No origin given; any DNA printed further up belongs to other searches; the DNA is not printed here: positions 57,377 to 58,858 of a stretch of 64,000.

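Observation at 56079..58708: Divergent AlkB/XylM-type membrane hydroxylase + XylA-type reductase + 67-aa membrane protein, placed where a lipid-modifying rather than an alkane-catabolic role is suggested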

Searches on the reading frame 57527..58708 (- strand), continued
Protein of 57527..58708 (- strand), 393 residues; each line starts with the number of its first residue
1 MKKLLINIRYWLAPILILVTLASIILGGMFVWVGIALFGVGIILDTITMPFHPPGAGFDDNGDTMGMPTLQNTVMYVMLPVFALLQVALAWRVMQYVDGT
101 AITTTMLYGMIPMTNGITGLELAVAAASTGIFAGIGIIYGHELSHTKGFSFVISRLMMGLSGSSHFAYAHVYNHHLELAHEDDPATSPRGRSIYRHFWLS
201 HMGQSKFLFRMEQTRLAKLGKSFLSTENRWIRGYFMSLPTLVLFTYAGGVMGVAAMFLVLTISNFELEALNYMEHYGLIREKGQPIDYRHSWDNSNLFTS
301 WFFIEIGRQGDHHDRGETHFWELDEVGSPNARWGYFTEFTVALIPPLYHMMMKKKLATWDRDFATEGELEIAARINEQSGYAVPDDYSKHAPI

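Call 23: search_dna_similar(query=window:57527-58708:-, collection=plasmids, mode=protein, max_rows=40, rows=spread, max_evalue=0.00001)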
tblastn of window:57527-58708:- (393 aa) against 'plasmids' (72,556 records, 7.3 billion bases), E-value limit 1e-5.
Records with a match: 55; places in all: 58; records where one place covers at least 80% of the query: 27.
Best place of each record, by identity: <60% 55.
By first word of the organism name: Rhodococcus 15; Pseudomonas 6; Novosphingobium 3; Marinobacter 3; Sphingopyxis 3; Acinetobacter 3; Sphingobium 2; Polaromonas 2; Ralstonia 2; Persicobacter 2; and 13 more.
By predicted mobility (MOB-suite, as given by PLSDB): conjugative 21; non-mobilizable 18; mobilizable 16.
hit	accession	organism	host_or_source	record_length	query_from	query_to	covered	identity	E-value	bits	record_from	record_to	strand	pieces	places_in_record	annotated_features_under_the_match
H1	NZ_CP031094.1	Hydrocarboniclastica marina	-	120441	8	380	95%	31.6%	5e-44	170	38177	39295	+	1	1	alkane 1-monooxygenase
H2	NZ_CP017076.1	Novosphingobium resinovorum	single cell,soil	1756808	9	385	96%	28.6%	1e-28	125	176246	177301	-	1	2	none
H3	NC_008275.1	Pseudomonas putida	-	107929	7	383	96%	27.9%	1e-29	128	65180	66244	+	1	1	xylM: xylene monooxygenase subunit XylM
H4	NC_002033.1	Novosphingobium aromaticivorans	-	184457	8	381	95%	28.0%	1e-31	134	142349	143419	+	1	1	alkane 1-monooxygenase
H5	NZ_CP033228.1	Sphingobium yanoikuyae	Mixed culture,wastewater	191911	8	381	95%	28.0%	1e-31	134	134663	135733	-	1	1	alkane 1-monooxygenase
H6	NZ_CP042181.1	Pseudomonas sp. KBS0802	environmental isolate,soil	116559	7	383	96%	27.7%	2e-29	127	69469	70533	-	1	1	xylM: xylene monooxygenase subunit XylM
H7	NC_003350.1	Pseudomonas putida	-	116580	7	383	96%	27.7%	2e-29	127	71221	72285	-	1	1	xylM: xylene monooxygenase subunit XylM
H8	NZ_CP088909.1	Rhodococcus qingshengii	cell culture,forest soil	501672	9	379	94%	28.2%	1e-25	116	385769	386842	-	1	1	alkane 1-monooxygenase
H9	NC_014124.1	Pseudomonas putida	-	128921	7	383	96%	27.6%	5e-29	126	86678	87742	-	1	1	xylM: xylene monooxygenase subunit XylM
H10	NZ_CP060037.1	Sphingobium fuliginis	-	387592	2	381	97%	27.3%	2e-33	139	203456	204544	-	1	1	alkane 1-monooxygenase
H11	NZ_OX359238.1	Alteromonas macleodii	-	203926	8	382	95%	27.2%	2e-28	125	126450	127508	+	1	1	alkane 1-monooxygenase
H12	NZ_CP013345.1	Sphingopyxis macrogoltabida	whole organism,activated sludge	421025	9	389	97%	26.5%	7e-24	111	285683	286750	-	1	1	alkane 1-monooxygenase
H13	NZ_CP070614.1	Rhodococcus pseudokoreensis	cell culture,rhizosphere of apple ...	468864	8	381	95%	26.9%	1e-28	125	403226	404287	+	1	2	alkane 1-monooxygenase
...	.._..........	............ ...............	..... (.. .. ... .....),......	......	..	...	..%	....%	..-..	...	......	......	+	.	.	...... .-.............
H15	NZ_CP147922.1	Rhodococcus qingshengii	sediment,mangrove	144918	9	356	89%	28.3%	2e-25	115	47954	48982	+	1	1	alkane 1-monooxygenase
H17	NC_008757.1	Polaromonas naphthalenivorans CJ2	-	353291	115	388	70%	34.1%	4e-43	168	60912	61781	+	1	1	fatty acid desaturase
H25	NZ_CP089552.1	Pseudomonas sp. 7-41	cell culture,soil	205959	114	374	66%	29.0%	5e-23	108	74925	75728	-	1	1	alkane 1-monooxygenase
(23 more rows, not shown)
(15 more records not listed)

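Call 24: get_annotated_region(hit=H1, flank=7000)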
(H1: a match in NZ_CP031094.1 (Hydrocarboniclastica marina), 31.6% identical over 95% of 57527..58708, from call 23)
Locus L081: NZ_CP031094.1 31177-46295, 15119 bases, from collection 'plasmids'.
description: Hydrocarboniclastica marina strain soil36-7 plasmid psoil36-7, complete sequence
organism: Hydrocarboniclastica marina (NCBI taxid 2259620)
taxonomy: Bacteria; Pseudomonadota; Gammaproteobacteria; Alteromonadales; Alteromonadaceae; Hydrocarboniclastica; Hydrocarboniclastica marina
host: -; source: -; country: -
typing (MOB-suite, as given by PLSDB): mobilizable; relaxase MOBH
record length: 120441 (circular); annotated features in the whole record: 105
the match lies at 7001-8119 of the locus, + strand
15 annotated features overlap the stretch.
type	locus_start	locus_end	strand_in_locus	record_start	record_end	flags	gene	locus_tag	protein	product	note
CDS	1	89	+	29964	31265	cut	-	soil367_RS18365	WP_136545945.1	IS1380 family transposase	-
CDS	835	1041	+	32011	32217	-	-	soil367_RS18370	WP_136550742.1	hypothetical protein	-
CDS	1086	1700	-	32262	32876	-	-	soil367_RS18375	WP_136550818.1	TetR/AcrR family transcriptional regulator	-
CDS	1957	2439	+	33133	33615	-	-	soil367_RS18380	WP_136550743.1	PaaI family thioesterase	-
CDS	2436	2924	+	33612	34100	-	-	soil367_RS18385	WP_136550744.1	PaaI family thioesterase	-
CDS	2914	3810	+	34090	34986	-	-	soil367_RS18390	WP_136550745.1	alpha/beta hydrolase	-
CDS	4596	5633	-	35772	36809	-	-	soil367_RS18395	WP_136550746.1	AraC family transcriptional regulator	-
CDS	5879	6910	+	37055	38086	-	-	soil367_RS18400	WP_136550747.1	2Fe-2S iron-sulfur cluster binding domain-containing protein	-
CDS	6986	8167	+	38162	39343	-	-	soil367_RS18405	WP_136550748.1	alkane 1-monooxygenase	-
CDS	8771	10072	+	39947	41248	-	-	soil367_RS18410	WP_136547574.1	IS1380 family transposase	-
CDS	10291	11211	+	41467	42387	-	-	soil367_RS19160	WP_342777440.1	cation diffusion facilitator family transporter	-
CDS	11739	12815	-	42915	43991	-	-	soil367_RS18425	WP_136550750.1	hypothetical protein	-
CDS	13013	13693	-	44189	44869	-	-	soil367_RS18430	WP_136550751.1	hypothetical protein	-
CDS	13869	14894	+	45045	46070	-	traF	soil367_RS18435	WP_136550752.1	conjugal transfer protein TraF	-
CDS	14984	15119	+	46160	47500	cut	-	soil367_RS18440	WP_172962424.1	conjugal transfer protein TraH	-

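Call 25: get_annotated_region(hit=H7, flank=3000)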
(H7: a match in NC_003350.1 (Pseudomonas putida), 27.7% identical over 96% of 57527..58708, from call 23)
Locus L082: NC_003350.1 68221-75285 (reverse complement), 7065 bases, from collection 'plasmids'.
description: Pseudomonas putida plasmid pWW0, complete sequence
organism: Pseudomonas putida (NCBI taxid 303)
taxonomy: Bacteria; Pseudomonadota; Gammaproteobacteria; Pseudomonadales; Pseudomonadaceae; Pseudomonas; Pseudomonas putida
host: -; source: -; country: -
typing (MOB-suite, as given by PLSDB): conjugative; replicon IncP; relaxase MOBF; mating-pair formation MPF_T
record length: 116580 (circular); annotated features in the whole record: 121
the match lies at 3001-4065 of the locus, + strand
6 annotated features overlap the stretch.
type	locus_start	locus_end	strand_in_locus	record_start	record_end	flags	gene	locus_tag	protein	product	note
CDS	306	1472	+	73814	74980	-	-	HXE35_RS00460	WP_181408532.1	alcohol dehydrogenase catalytic domain-containing protein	-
CDS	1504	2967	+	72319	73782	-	-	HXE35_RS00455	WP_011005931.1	benzaldehyde dehydrogenase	-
CDS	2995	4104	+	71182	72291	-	xylM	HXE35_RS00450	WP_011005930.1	xylene monooxygenase subunit XylM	-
CDS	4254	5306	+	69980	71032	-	-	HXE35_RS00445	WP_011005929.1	2Fe-2S iron-sulfur cluster-binding protein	-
CDS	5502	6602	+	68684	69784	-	-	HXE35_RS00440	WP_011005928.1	zinc-binding dehydrogenase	-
CDS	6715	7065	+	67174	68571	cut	-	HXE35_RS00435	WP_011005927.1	outer membrane protein transport protein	-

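Call 26: get_annotated_region(hit=H17, flank=6000)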
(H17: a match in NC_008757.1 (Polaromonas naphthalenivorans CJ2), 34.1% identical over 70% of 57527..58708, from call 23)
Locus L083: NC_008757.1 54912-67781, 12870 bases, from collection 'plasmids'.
description: Polaromonas naphthalenivorans CJ2 plasmid pPNAP01, complete sequence
organism: Polaromonas naphthalenivorans CJ2 (NCBI taxid 365044)
taxonomy: Bacteria; Pseudomonadota; Betaproteobacteria; Burkholderiales; Comamonadaceae; Polaromonas; Polaromonas naphthalenivorans; Polaromonas naphthalenivorans CJ2
host: -; source: -; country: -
typing (MOB-suite, as given by PLSDB): conjugative; replicon IncP; relaxase MOBH; mating-pair formation MPF_T
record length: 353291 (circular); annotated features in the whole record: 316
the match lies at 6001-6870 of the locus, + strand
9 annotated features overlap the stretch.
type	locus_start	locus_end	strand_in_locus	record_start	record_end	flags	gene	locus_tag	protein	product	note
CDS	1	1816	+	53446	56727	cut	-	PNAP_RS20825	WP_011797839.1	efflux RND transporter permease subunit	-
CDS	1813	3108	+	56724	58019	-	-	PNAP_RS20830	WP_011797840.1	TolC family protein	GO:0055085 - transmembrane transport [Evidence IEA]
CDS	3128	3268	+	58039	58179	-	-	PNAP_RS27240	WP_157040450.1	hypothetical protein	-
CDS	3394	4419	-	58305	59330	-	-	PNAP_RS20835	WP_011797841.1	AraC family transcriptional regulator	-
CDS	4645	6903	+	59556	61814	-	-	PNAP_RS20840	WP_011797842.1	fatty acid desaturase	GO:0006629 - lipid metabolic process [Evidence IEA]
CDS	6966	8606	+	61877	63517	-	-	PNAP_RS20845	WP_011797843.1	GMC family oxidoreductase N-terminal domain-containing protein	-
CDS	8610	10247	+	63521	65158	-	-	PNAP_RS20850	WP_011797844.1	long-chain fatty acid--CoA ligase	-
CDS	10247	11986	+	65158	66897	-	-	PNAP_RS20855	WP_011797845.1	aldehyde dehydrogenase family protein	-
CDS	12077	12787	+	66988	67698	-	-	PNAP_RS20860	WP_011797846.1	OmpW family outer membrane protein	-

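Call 27: get_annotated_region(hit=H25, flank=4000)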
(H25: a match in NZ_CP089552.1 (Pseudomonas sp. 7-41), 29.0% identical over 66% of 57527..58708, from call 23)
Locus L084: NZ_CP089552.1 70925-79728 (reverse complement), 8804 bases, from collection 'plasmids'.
description: Pseudomonas sp. 7-41 plasmid pCP7-41, complete sequence
organism: Pseudomonas sp. 7-41 (NCBI taxid 2898483)
taxonomy: Bacteria; Pseudomonadota; Gammaproteobacteria; Pseudomonadales; Pseudomonadaceae; Pseudomonas; Pseudomonas sp. 7-41
host: -; source: cell culture,soil; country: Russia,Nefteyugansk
typing (MOB-suite, as given by PLSDB): conjugative; replicon IncP; relaxase MOBH; mating-pair formation MPF_F
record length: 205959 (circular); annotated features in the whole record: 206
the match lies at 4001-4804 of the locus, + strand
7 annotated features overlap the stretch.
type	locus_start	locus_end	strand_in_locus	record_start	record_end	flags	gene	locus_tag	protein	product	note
CDS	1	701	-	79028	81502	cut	-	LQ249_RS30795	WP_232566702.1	LuxR C-terminal-related transcriptional regulator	GO:0006355 - regulation of DNA-templated transcription [Evidence IEA]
CDS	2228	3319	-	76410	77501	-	-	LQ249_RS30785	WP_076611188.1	IS630-like element ISPpu2 family transposase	GO:0006313 - DNA transposition [Evidence IEA]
CDS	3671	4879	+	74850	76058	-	-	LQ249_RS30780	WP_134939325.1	alkane 1-monooxygenase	-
CDS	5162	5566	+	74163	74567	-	-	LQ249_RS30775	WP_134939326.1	rubredoxin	-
CDS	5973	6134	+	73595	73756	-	-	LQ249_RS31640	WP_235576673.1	rubredoxin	-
CDS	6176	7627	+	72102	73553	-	-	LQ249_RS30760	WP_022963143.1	aldehyde dehydrogenase family protein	-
CDS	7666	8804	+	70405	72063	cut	-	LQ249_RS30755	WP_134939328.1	choline dehydrogenase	-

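Call 40: search_protein_families(library=pfam, proteins=[L003:11263-11574:+], max_evalue=0.01)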
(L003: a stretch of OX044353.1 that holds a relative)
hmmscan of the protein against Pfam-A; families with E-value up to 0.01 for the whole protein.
L003:11263-11574:+ (103 aa): 3 families
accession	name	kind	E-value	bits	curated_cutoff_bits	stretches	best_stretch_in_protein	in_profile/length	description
PF00111.32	Fer2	-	7.1e-19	68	21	1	17-89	6-77/77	2Fe-2S iron-sulfur cluster binding domain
PF13085.11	Fer2_3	-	0.00016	22.1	27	1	15-101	23-89/107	2Fe-2S iron-sulfur cluster binding domain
PF13510.11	Fer2_4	-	0.0018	18.7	22.8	0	19-95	11-78/82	2Fe-2S iron-sulfur cluster binding domain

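Call 41: search_protein_families(library=pfam, proteins=[L002:3005-4168:+, L002:4165-6102:+, L002:6111-6725:+, L002:1710-2660:-, L002:16089-17351:+, L007:1752-2786:+, L034:13662-14711:-, L034:14836-16509:-, L034:16300-17757:+, L034:17809-19383:+], max_evalue=0.001)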
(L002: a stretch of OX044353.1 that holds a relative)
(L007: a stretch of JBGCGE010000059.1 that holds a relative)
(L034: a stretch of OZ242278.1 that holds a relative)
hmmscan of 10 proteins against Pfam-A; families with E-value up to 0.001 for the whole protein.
L002:3005-4168:+ (387 aa): 4 families
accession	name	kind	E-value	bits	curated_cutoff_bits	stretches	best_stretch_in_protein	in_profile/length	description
PF00441.29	Acyl-CoA_dh_1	-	2.6e-19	70.3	22.4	1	243-378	17-149/150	Acyl-CoA dehydrogenase, C-terminal domain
PF08028.16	Acyl-CoA_dh_2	-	1.4e-15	58.2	22.7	1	244-361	3-129/134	Acyl-CoA dehydrogenase, C-terminal domain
PF02770.24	Acyl-CoA_dh_M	-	2.1e-15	57.1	33.3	1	118-214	2-97/97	Acyl-CoA dehydrogenase, middle domain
PF02771.21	Acyl-CoA_dh_N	-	1.6e-14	54.6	22.9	1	9-112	8-112/113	Acyl-CoA dehydrogenase, N-terminal domain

L002:4165-6102:+ (645 aa): 8 families
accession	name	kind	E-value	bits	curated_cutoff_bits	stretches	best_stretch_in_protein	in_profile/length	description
PF02518.31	HATPase_c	-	1.7e-24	86.8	26.4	1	533-640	2-108/111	Histidine kinase-, DNA gyrase B-, and HSP90-like ATPase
PF08448.16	PAS_4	-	2.2e-24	86.2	23.1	2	293-400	2-109/110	PAS fold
PF13426.13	PAS_9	-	2.9e-17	63.2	27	2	309-398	14-103/103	PAS domain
PF00989.32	PAS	-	6.8e-16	58.7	22.6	2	155-225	3-73/113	PAS fold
PF13188.13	PAS_8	-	1e-09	38.4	21.8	1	155-202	3-47/65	PAS domain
PF13596.12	PAS_10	-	3.9e-07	31.1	22.1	0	294-397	7-106/106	PAS domain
PF14501.12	HATPase_c_5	-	2e-06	28.1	22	1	538-630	7-93/102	GHKL domain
PF00512.31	HisKA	-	3.1e-06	27.6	26.9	1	423-490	3-65/66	His Kinase A (phospho-acceptor) domain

L002:6111-6725:+ (204 aa): 3 families
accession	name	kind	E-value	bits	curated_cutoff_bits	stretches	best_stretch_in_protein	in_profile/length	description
PF00072.30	Response_reg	-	1.4e-29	103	30.2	1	4-114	1-111/111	Response regulator receiver domain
PF00196.25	GerE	-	6.2e-20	71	23.5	1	139-192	2-55/57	Bacterial regulatory proteins, luxR family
PF08281.18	Sigma70_r4_2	-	0.00019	21.5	25.7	1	135-175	6-47/54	Sigma-70, region 4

L002:1710-2660:- (316 aa): 1 family
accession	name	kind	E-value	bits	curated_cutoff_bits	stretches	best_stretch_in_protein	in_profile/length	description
PF00753.33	Lactamase_B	-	4.6e-07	30.4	22.7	1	133-245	78-196/196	Metallo-beta-lactamase superfamily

L002:16089-17351:+ (420 aa): 0 families

L007:1752-2786:+ (344 aa): 2 families
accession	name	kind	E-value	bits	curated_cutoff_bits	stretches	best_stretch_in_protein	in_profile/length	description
PF00561.26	Abhydrolase_1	-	3.1e-10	40.6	25.8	1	74-323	22-241/245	alpha/beta hydrolase fold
PF12697.13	Abhydrolase_6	-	0.00034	21.8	26.3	1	83-324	31-208/217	Alpha/beta hydrolase family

L034:13662-14711:- (349 aa): 2 families
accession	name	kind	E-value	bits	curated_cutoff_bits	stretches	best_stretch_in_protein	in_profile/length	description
PF21157.2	DksA_N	-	6.1e-31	106.9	27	1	234-304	1-71/71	DnaK suppressor protein DksA, N-terminal domain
PF01258.23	zf-dskA_traR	-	1.8e-11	44.3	24.9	1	309-338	3-32/36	Prokaryotic dksA/traR C4-type zinc finger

L034:14836-16509:- (557 aa): 3 families
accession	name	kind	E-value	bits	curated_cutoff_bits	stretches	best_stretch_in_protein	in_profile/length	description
PF02601.20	Exonuc_VII_L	-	2.4e-97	326.7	35.9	1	239-554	1-314/315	Exonuclease VII, large subunit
PF13742.12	tRNA_anti_2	-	1.1e-31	109.4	27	1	123-216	1-95/95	OB-fold nucleic acid binding domain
PF01336.31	tRNA_anti-codon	-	3.4e-13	49.8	27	1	144-217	2-74/75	OB-fold nucleic acid binding domain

L034:16300-17757:+ (485 aa): 7 families
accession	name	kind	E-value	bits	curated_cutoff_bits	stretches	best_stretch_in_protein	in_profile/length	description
PF00478.31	IMPDH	-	1.5e-160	534.3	25.6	1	7-471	1-345/345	IMP dehydrogenase / GMP reductase domain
PF00571.33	CBS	-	1.8e-19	70.3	24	2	93-138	6-52/57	CBS domain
PF01070.24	FMN_dh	-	5.5e-13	49.1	24.9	1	251-362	202-306/350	FMN-dependent dehydrogenase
PF03060.21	NMO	-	1e-12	48.6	28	1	228-369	102-233/331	Nitronate monooxygenase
PF00977.27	His_biosynth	-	3e-06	27.3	23.6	0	317-359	63-103/228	Histidine biosynthesis protein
PF01180.27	DHO_dh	-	2e-05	24.4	27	1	316-359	227-270/291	Dihydroorotate dehydrogenase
PF01645.23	Glu_synthase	-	2.5e-05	24.1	20.4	1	279-358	218-304/369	Conserved region in glutamate synthase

L034:17809-19383:+ (524 aa): 6 families
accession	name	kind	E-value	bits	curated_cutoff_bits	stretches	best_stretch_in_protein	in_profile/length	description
PF00958.27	GMP_synt_C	-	1.2e-43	147.5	27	1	433-523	2-92/92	GMP synthase C terminal domain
PF00117.34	GATase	-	4.2e-43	147.7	22.8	1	10-198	1-188/190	Glutamine amidotransferase class-I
PF02540.23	NAD_synthase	-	3.7e-09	36.5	21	1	224-291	16-83/242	NAD synthase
PF07722.19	Peptidase_C26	-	7.6e-09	36.1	20.5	1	73-182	100-219/219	Peptidase C26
PF03054.22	tRNA_Me_trans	-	2.3e-06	27.8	20.6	1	228-262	2-35/202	tRNA methyl transferase HUP domain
PF00733.27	Asn_synthase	-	0.00022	21.4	21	1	228-261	19-52/354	Asparagine synthase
